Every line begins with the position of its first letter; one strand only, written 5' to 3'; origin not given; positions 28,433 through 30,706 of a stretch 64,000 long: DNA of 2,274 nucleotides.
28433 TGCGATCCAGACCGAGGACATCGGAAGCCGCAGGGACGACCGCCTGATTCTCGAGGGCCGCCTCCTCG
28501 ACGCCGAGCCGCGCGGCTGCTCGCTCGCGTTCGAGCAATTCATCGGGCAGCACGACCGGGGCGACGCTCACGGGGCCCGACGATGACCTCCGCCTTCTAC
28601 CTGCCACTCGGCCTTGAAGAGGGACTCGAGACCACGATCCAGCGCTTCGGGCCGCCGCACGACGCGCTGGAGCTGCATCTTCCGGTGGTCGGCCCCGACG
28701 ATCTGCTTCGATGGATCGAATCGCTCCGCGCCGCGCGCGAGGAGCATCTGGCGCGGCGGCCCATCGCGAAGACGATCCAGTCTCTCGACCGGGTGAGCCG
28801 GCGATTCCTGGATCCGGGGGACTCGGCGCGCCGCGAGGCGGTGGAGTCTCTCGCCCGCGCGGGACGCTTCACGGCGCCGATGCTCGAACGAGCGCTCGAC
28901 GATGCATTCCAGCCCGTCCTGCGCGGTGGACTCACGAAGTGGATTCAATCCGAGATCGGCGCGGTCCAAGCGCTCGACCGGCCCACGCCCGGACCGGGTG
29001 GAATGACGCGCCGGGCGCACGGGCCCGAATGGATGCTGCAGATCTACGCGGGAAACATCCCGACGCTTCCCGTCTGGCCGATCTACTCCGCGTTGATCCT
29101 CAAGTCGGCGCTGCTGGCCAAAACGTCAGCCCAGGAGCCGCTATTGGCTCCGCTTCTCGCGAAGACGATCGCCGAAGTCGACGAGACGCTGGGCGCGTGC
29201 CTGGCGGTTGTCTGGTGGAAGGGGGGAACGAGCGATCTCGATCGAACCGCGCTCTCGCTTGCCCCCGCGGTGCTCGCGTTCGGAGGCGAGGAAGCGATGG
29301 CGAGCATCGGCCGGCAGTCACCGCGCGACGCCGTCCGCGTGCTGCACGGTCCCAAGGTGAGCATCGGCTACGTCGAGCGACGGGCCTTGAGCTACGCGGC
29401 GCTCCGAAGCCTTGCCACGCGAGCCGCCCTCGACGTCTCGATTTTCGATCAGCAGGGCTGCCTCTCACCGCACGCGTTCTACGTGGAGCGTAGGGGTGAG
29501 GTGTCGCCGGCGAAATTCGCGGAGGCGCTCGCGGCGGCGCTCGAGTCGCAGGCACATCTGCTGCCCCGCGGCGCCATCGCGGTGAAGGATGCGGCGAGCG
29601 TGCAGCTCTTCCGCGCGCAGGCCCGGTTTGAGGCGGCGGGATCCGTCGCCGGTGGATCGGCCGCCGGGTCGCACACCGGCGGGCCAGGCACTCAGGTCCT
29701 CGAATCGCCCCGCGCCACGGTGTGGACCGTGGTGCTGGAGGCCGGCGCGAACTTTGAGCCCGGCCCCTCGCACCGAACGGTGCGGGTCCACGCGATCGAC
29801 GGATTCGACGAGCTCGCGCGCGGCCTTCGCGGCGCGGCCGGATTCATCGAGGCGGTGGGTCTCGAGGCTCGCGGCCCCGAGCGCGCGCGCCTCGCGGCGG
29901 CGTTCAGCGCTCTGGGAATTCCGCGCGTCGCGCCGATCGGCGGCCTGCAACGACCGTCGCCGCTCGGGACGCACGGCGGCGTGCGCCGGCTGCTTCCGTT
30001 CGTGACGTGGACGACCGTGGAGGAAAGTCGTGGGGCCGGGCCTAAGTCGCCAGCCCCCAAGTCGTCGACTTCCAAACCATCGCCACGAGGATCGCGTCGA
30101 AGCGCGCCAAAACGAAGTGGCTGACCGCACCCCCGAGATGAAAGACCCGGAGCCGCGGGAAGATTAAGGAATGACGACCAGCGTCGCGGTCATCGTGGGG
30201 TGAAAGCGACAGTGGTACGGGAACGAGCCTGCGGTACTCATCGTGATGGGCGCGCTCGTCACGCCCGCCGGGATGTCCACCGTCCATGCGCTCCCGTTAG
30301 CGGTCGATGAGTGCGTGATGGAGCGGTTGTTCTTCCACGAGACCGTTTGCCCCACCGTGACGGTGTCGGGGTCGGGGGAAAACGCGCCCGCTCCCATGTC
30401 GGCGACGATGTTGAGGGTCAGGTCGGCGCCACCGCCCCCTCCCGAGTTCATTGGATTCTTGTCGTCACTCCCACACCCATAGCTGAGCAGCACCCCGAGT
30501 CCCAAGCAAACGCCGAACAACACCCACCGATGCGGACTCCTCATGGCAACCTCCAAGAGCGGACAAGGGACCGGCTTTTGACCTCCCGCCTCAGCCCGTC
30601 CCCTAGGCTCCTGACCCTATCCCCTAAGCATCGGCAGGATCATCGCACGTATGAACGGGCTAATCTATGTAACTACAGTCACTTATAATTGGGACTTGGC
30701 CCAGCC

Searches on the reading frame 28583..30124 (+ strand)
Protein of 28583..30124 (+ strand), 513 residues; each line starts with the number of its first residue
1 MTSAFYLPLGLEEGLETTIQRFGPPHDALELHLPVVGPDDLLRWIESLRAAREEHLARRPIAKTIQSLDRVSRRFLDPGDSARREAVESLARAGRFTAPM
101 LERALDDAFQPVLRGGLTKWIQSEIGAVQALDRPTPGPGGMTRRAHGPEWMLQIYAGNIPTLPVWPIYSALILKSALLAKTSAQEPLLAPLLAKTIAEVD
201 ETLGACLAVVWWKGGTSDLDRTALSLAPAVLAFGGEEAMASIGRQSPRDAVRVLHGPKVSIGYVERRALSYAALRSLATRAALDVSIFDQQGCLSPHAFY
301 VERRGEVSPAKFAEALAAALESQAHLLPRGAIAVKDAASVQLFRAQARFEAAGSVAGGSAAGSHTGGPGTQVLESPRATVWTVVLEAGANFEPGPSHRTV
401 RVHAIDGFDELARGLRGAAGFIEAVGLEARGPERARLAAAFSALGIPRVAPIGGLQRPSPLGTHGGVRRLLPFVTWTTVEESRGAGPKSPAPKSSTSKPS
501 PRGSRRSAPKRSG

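Call 3: search_protein_families(library=pfam, proteins=[window:28583-30124:+], max_evalue=0.01)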
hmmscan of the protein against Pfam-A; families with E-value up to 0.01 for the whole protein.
window:28583-30124:+ (513 aa): 1 family
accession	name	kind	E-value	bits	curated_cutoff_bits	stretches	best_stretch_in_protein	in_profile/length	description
PF05893.19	LuxC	-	6.6e-63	213.4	21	1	59-476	4-401/401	Acyl-CoA reductase (LuxC)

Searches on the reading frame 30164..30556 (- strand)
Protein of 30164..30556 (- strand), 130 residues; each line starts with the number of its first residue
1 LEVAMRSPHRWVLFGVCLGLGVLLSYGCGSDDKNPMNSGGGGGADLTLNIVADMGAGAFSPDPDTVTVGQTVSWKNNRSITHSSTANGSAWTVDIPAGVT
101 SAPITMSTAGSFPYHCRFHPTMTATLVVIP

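Call 3: search_protein_families(library=pfam, proteins=[window:30164-30556:-], max_evalue=0.01)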
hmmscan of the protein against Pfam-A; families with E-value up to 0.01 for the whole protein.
window:30164-30556:- (130 aa): 2 families
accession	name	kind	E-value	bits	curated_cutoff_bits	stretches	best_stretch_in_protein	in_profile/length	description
PF13473.12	Cupredoxin_1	-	0.00037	20.9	27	1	54-128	27-104/104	Cupredoxin-like domain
PF11339.14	DUF3141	-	0.0039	16.3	29.7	1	5-59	157-212/582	Protein of unknown function (DUF3141)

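Call 4: search_protein_families(library=ncbifam, proteins=[window:30164-30556:-], max_evalue=0.1)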
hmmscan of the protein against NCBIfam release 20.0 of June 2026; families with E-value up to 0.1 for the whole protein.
window:30164-30556:- (130 aa): 2 families
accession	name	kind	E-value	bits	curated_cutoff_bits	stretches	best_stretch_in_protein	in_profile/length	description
TIGR02656.1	cyanin_plasto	equivalog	8.4e-05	22.9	87.85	1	48-89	3-44/99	plastocyanin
TIGR02657.1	amicyanin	equivalog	0.00045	20.6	110.2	1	65-128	14-82/83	amicyanin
